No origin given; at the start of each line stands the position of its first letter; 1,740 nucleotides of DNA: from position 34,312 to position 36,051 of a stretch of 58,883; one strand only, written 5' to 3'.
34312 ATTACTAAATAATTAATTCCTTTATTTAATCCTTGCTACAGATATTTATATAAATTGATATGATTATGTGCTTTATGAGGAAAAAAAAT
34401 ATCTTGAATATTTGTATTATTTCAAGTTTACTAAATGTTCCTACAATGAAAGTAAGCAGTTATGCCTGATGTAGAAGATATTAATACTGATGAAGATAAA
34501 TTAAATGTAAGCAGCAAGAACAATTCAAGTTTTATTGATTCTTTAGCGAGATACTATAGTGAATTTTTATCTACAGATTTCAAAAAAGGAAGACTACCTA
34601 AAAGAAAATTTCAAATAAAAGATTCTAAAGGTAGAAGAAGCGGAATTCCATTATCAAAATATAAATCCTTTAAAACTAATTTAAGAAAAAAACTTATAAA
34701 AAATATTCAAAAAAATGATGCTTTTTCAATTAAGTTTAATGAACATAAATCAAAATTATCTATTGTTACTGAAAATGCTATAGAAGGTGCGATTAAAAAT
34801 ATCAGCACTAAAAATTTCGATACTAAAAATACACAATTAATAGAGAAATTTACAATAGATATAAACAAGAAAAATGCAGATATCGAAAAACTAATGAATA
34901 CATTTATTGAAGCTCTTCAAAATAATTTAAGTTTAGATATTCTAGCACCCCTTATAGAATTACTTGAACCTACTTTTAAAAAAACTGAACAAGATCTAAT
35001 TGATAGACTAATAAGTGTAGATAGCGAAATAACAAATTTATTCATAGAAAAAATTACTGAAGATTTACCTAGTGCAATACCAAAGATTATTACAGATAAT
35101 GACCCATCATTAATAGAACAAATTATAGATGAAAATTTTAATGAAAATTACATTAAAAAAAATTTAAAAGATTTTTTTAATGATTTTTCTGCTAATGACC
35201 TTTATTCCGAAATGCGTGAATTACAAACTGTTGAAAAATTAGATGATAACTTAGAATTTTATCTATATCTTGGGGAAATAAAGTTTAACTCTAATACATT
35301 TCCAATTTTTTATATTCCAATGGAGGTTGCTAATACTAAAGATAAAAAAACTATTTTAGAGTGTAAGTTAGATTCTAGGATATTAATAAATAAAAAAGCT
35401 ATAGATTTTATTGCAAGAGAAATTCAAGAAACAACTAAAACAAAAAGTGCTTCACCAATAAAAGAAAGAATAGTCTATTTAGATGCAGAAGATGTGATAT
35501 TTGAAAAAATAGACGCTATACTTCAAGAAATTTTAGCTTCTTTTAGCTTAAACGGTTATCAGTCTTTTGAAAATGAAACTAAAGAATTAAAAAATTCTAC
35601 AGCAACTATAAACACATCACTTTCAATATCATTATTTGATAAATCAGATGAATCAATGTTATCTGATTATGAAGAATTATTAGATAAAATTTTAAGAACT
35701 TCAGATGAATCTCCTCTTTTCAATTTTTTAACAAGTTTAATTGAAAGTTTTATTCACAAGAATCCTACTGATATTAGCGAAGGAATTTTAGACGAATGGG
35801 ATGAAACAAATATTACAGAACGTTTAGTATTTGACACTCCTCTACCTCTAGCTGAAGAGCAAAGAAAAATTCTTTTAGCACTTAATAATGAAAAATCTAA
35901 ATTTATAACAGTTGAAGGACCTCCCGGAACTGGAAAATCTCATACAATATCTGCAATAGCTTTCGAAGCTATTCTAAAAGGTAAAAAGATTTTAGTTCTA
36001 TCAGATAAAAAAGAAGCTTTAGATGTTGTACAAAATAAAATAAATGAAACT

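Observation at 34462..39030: Island-borne 1,522-aa helicase-nuclease-zinc-ribbon fusion: candidate single-gene anti-phage effector, Hhe/Nhi-like but with divergent termini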

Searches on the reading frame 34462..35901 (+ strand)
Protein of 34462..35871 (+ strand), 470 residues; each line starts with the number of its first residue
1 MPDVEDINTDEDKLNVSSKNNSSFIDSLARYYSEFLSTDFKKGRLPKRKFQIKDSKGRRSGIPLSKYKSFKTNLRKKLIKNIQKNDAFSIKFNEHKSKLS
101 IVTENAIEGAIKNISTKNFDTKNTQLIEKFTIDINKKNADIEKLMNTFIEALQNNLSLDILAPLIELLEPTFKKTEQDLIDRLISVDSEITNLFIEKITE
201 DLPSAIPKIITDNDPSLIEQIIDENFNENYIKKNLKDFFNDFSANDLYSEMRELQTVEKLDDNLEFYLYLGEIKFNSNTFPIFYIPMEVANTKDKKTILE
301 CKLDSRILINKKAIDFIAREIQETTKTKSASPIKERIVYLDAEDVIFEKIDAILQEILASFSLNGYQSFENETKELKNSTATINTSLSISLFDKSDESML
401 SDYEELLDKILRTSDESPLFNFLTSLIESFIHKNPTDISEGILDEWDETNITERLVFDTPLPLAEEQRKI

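Call 24: predict_structure(alignment_id=A1)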
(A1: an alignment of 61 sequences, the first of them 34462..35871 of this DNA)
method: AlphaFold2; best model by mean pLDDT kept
length: 470 residues; sequences in the alignment: 61
mean_pLDDT: 82.2   pTM: 0.66
mean pLDDT of the five models: 82.2, 81.5, 80.1, 78.7, 78.4
residues with pLDDT >= 90: 244; 70-90: 114; 50-70: 77; < 50: 35
segments of 3 or more residues with pLDDT < 50: 1-21, 459-470
pLDDT, mean of each block of 10 residues (from residue 1): 37 37 61 59 79 88 93 93 85 89 91 94 96 92 95 96 91 74 78 91 92 92 94 91 83 92 93 94 96 85 93 92 86 87 93 94 92 87 96 74 67 63 69 64 72 58 44
secondary structure, 60 per line:
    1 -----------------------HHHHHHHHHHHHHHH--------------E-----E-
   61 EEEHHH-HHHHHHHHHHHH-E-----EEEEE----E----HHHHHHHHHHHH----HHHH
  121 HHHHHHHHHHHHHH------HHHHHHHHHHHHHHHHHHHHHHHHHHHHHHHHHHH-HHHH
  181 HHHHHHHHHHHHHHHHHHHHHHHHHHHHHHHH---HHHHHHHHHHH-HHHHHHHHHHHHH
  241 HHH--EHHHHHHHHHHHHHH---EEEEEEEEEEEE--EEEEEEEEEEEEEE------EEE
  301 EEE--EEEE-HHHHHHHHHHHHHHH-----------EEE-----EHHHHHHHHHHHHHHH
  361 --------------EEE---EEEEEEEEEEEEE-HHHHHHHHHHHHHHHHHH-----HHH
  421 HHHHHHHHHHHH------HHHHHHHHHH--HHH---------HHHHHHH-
elements in order: H24-38 E61-63 H68-79 E87-91 H101-112 H117-134 H141-175 H177-212 H216-226 H228-243 H247-260 E264-275 E278-291 E298-303 E306-309 H311-325 E337-339 H346-360 E375-377 E381-393 H395-412 H418-432 H439-448 H463-469

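Call 29: fold_search(model_id=the predicted structure, library=pdb)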
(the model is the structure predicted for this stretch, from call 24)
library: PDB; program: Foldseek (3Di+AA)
matches with E <= 10: 379; with E <= 0.001: 0
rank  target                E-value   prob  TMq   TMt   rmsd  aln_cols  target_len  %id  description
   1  2oez_B                3.5e-02  0.12  0.10  0.15  18.1       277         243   10  Protein of Unknown Function (DUF1342) from Vibrio parahaemolyticus (released 2007-01-30)
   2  5lcw_Z                7.0e-02  0.06  0.07  0.12  18.9       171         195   15  Cryo-EM structure of the Anaphase-promoting complex/Cyclosome, in complex with the Mitotic checkpoint complex (APC/C-M (released 2016-08-10)
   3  5xuy_A                7.8e-02  0.11  0.08  0.16  18.3       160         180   11  Crystal structure of ATG101-ATG13HORMA (released 2018-07-04)
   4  2v64_A                9.1e-02  0.05  0.07  0.11  19.1       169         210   16  Crystallographic structure of the conformational dimer of the Spindle Assembly Checkpoint protein Mad2. (released 2007-11-27)
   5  3gmh_G                1.4e-01  0.04  0.07  0.12  19.3       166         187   16  Crystal Structure of the Mad2 Dimer (released 2010-11-17)
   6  3gmh_E                1.5e-01  0.04  0.07  0.12  19.2       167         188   16  Crystal Structure of the Mad2 Dimer (released 2010-11-17)
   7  2qyf_C                1.6e-01  0.05  0.07  0.14  18.6       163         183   13  Crystal structure of the Mad2/p31(comet)/Mad2-binding peptide ternary complex (released 2008-01-29)
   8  1go4_D                1.6e-01  0.04  0.07  0.13  19.7       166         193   13  Crystal structure of Mad1-Mad2 reveals a conserved Mad2 binding motif in Mad1 and Cdc20. (released 2002-05-16)
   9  3gmh_I                1.6e-01  0.04  0.07  0.12  18.8       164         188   14  Crystal Structure of the Mad2 Dimer (released 2010-11-17)
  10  2vfx_J                1.8e-01  0.04  0.07  0.12  18.8       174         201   11  Structure of the Symmetric Mad2 Dimer (released 2008-03-18)
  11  1go4_B                1.9e-01  0.04  0.07  0.13  19.0       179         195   11  Crystal structure of Mad1-Mad2 reveals a conserved Mad2 binding motif in Mad1 and Cdc20. (released 2002-05-16)
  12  2vfx_E                2.0e-01  0.03  0.07  0.12  19.4       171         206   12  Structure of the Symmetric Mad2 Dimer (released 2008-03-18)
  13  8do8_B                2.1e-01  0.07  0.08  0.15  18.6       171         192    7  Crystal structure ATG9 HDIR in complex with the ATG13:ATG101 HORMA dimer (released 2022-11-23)
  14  3gmh_A                2.1e-01  0.03  0.07  0.12  18.7       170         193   14  Crystal Structure of the Mad2 Dimer (released 2010-11-17)
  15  3gmh_C                2.1e-01  0.03  0.07  0.12  18.7       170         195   14  Crystal Structure of the Mad2 Dimer (released 2010-11-17)
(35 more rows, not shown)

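Call 42: fold_search(model_id=the predicted structure, library=viral)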
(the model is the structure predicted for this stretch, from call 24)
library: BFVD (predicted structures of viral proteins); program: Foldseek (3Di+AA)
matches with E <= 10: 404; with E <= 0.001: 0
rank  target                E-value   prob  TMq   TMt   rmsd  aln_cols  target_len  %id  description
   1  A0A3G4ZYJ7            2.1e-02  0.07  0.08  0.05  30.8       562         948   14  Insulysin, insulin-degrading enzyme [Gaeavirus sp.]
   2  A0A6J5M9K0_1          3.1e-02  0.07  0.09  0.05  29.6       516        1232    9  Baseplate hub protein [uncultured Caudovirales phage]
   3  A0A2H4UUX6            4.2e-02  0.07  0.08  0.07  29.1       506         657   10  Cas12f1-like TNB domain-containing protein [Bodo saltans virus]
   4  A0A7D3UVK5            6.1e-02  0.06  0.06  0.06  24.8       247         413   10  (no name in the UniProt tables at hand)
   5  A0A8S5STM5            6.5e-02  0.60  0.21  0.25  19.4       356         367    9  Minor capsid protein [Siphoviridae sp. ctFRY1]
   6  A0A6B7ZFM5            8.4e-02  0.10  0.09  0.14  17.8       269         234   10  Uncharacterized protein [Klebsiella phage N1M2]
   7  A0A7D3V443            8.9e-02  0.16  0.10  0.21  21.9       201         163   12  (no name in the UniProt tables at hand)
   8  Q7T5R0                1.1e-01  0.12  0.07  0.14  15.0       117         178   12  Uncharacterized protein [Cryptophlebia leucotreta granulosis virus]
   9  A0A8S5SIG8            1.5e-01  0.09  0.09  0.11  20.1       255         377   13  Uncharacterized protein [Siphoviridae sp. ctBCr48]
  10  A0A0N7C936            2.0e-01  0.11  0.11  0.17  14.7       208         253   12  (no name in the UniProt tables at hand)
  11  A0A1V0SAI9            2.0e-01  0.04  0.07  0.10  22.5       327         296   12  Uncharacterized protein [Catovirus CTV1]
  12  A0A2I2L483            2.1e-01  0.05  0.07  0.08  22.8       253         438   10  Autophagy-related protein 13 (Fragment) [Orpheovirus IHUMI-LCC2]
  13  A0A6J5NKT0            3.4e-01  0.03  0.09  0.10  26.2       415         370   11  Uncharacterized protein [uncultured Caudovirales phage]
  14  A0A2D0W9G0            3.6e-01  0.16  0.20  0.16  20.9       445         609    8  Minor structural protein [Bordetella phage CN2]
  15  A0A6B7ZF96            3.6e-01  0.08  0.08  0.17  14.6       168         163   11  Uncharacterized protein [Klebsiella phage N1M2]
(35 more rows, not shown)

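Call 50: find_related_loci(query=A3, collection=genome_contigs, flank=10000)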
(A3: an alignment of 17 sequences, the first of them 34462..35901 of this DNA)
Query A3 (480 aa) in genome_contigs; peptide patterns used: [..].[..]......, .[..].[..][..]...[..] (x = any residue, [..] = any of these).
40 stretches matched a pattern; 9 encode a relative of the query (tblastn E <= 1e-3); 9 distinct loci.
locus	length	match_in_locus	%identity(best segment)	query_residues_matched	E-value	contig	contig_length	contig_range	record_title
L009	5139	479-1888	47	1-480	8e-132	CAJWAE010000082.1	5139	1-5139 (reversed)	MAG TPA_asm: uncultured Flavobacteriaceae bacterium isolate ERR599059_bin.60_MetaBAT_v2.12.1_MAG genome assembly, contig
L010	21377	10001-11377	47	17-480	3e-130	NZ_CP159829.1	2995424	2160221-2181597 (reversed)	Candidatus Njordibacter sp. Uisw_058 chromosome, complete genome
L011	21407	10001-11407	32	2-480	5e-75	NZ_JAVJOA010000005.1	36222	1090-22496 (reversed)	MAG: Pseudohaliea sp. isolate A1-SPW-12 k141_32188, whole genome shotgun sequence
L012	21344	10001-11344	32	28-480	1e-73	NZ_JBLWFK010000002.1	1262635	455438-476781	Haliea sp. E17 contig_2, whole genome shotgun sequence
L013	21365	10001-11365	36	22-480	2e-83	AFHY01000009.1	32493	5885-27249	Gamma proteobacterium SCGC AAA007-O20 AAA007-O20_Cont172, whole genome shotgun sequence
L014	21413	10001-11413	31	1-480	2e-65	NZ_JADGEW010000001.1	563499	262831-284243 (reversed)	MAG: Amphritea sp. isolate OB2 NODE_3_length_563499_cov_7.640974, whole genome shotgun sequence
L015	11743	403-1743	32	27-480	3e-72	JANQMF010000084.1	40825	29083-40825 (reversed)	MAG: Pseudomonadales bacterium isolate PL25a_bin.88 k99_1497098, whole genome shotgun sequence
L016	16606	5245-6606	29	15-475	8e-42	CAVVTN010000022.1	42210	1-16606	MAG: uncultured Candidatus Gracilibacteria bacterium isolate MFD02832.bin.1.42 genome assembly, contig: contig_16402, wh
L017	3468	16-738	35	231-476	1e-37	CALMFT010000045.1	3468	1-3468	MAG TPA_asm: uncultured bacterium isolate SRR5676461_bin.56_CONCOCT_v1.1_MAG genome assembly, contig: ERZ724559.9136, wh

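Call 59: search_protein_representatives(alignment_id=A3)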
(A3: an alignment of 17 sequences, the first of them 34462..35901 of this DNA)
Query: 17 sequences, 471 profile positions. Proteins with E-value up to 0.001 (for the whole library): 600; up to 1e-10: 442; up to 1e-30: 217. The best 150 are listed.
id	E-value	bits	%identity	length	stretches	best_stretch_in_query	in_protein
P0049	2.8e-179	613.4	-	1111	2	1-471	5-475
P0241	3.9e-176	603.0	-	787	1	8-471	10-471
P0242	1.8e-174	597.5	-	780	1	10-471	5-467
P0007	4.3e-170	583.1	-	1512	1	13-471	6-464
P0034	3.9e-168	576.6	-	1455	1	13-471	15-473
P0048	9.9e-166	568.7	-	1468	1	7-471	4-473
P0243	9.6e-155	532.5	-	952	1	15-471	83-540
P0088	2.0e-150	518.2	-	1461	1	10-471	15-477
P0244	1.7e-146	505.2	-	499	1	10-471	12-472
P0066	3.9e-144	497.5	-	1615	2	10-471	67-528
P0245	2.0e-135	468.7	-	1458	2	5-471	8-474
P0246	4.5e-135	467.6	-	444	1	6-409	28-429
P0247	5.8e-135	467.2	-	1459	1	21-471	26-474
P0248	5.5e-128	444.2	-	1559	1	16-471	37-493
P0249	3.2e-125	435.1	-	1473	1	18-469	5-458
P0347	8.4e-77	275.5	-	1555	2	217-471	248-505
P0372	5.8e-61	223.2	-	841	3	228-469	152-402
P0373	7.9e-61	222.8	-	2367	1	20-470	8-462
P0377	3.9e-57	210.6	-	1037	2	210-470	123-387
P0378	9.5e-57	209.3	-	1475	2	227-470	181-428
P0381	2.5e-56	208.0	-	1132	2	226-470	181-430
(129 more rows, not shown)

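Call 60: search_protein_families(library=pfam, proteins=[P0378, P0381, P0377, P0372, P0347, P0373], max_evalue=0.001)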
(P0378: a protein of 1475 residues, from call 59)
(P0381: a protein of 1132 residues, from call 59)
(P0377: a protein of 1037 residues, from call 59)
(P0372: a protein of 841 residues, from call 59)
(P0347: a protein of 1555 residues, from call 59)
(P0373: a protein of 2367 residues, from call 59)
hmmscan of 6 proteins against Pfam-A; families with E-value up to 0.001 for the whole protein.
P0378 (1475 aa): 7 families
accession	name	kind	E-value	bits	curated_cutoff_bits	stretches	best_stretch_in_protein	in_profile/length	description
PF13087.12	AAA_12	-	3.4e-18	66.3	27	1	1007-1194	15-193/195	AAA domain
PF13086.12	AAA_11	-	3.9e-18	66.6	27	2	412-595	2-196/257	AAA domain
PF01396.24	Zn_ribbon_Top1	-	1.4e-13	50.9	32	1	1438-1474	2-38/39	Topoisomerase DNA binding C4 zinc finger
PF13604.12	AAA_30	-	6.2e-12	46.1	27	2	917-978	90-157/191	AAA domain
PF13245.12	AAA_19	-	6.8e-06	26.7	25.1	0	917-952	92-130/134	AAA domain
PF01443.25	Viral_helicase1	-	5.7e-05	23.5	21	0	915-997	59-141/228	Viral superfamily 1 RNA helicase core domain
PF09848.15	SLFN-g3_helicase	-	8.8e-05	22.4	24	0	431-490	4-63/354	Schlafen group 3, DNA/RNA helicase domain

P0381 (1132 aa): 5 families
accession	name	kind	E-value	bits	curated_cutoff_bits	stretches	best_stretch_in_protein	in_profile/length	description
PF13086.12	AAA_11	-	1.2e-13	51.9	27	2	414-609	2-147/257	AAA domain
PF13604.12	AAA_30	-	3.3e-10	40.5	27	1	913-963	90-144/191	AAA domain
PF13087.12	AAA_12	-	2.8e-08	34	27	1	1007-1115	13-134/195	AAA domain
PF13245.12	AAA_19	-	5.7e-06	27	25.1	0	913-948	92-130/134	AAA domain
PF01443.25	Viral_helicase1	-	3.2e-05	24.3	21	0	911-958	59-109/228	Viral superfamily 1 RNA helicase core domain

P0377 (1037 aa): 9 families
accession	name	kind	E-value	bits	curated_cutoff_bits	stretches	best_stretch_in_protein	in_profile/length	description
PF13086.12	AAA_11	-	4.9e-18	66.3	27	2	371-510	2-144/257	AAA domain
PF13604.12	AAA_30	-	2.3e-10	40.9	27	1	371-436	2-67/191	AAA domain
PF13245.12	AAA_19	-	5.7e-07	30.2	25.1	0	389-436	13-62/134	AAA domain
PF01443.25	Viral_helicase1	-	5.9e-07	30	21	0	863-912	58-110/228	Viral superfamily 1 RNA helicase core domain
PF04851.21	ResIII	-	1.7e-06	28.5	22.5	1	370-456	3-91/164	Type III restriction enzyme, res subunit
PF02562.22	PhoH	-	0.00011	22.2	27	0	370-416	4-48/205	PhoH-like protein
PF20720.3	nSTAND3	-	0.00017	21.7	27.2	1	387-467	17-93/155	Novel STAND NTPase 3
PF09848.15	SLFN-g3_helicase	-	0.00045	20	24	0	390-443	4-59/354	Schlafen group 3, DNA/RNA helicase domain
PF05127.21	NAT10_TcmA_helicase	-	0.0007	20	22.7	0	391-488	1-87/176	RNA cytidine acetyltransferase NAT10/TcmA, helicase domain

P0372 (841 aa): 2 families
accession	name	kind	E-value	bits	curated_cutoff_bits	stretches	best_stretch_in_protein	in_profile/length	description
PF13086.12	AAA_11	-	7.7e-10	39.4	27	1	387-554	2-147/257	AAA domain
PF13604.12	AAA_30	-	0.00015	22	27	1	387-462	2-80/191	AAA domain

P0347 (1555 aa): 4 families
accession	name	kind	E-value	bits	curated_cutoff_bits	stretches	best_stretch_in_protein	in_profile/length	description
PF13087.12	AAA_12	-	6e-19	68.8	27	1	1082-1264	15-191/195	AAA domain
PF01396.24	Zn_ribbon_Top1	-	1.6e-12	47.4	32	1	1521-1555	3-37/39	Topoisomerase DNA binding C4 zinc finger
PF13086.12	AAA_11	-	2.1e-10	41.3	27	1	488-649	2-147/257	AAA domain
PF13604.12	AAA_30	-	5.6e-06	26.7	27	0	488-559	2-73/191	AAA domain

P0373 (2367 aa): 5 families
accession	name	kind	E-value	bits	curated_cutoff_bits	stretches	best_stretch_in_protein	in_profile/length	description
PF13087.12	AAA_12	-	7.9e-21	74.9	27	1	1776-1971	3-191/195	AAA domain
PF01442.23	Apolipoprotein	-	1.2e-06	28.9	90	1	1297-1461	19-187/190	Apolipoprotein A1/A4/E domain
PF13086.12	AAA_11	-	3.6e-06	27.4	27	1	1687-1727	208-250/257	AAA domain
PF13604.12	AAA_30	-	2.2e-05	24.7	27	0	1693-1735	90-136/191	AAA domain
PF13245.12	AAA_19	-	7e-05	23.5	25.1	0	1693-1728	92-130/134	AAA domain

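Call 82: search_protein_families(library=pfam, proteins=[window:34462-35871:+], max_evalue=10)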
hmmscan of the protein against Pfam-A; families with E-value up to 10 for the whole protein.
window:34462-35871:+ (470 aa): 3 families
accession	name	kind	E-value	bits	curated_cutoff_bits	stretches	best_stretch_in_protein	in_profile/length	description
PF18326.6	RFX5_N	-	0.79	10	25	1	254-270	23-39/59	RFX5 N-terminal domain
PF17279.8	DUF5344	-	1.6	9.8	27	0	110-156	21-67/87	Family of unknown function (DUF5344)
PF22565.1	mSLOG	-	3.8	8.2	27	1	407-468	22-85/105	Minimal SLOG domain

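Call 89: search_solved_structures(query=A3, max_evalue=1)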
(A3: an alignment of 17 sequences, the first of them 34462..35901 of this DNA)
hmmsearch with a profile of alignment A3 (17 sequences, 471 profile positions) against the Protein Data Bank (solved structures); distinct sequences matched with E-value up to 1: 4.
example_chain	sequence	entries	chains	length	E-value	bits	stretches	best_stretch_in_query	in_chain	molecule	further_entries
8fjg_A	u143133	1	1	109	0.15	14.1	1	68-154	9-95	H12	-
6spc_t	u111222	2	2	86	0.19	13.8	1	87-126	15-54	30S ribosomal protein S20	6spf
6spe_t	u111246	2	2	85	0.19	13.8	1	87-126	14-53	30S ribosomal protein S20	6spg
7unr_t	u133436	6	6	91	0.2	13.7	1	87-126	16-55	30S ribosomal protein S20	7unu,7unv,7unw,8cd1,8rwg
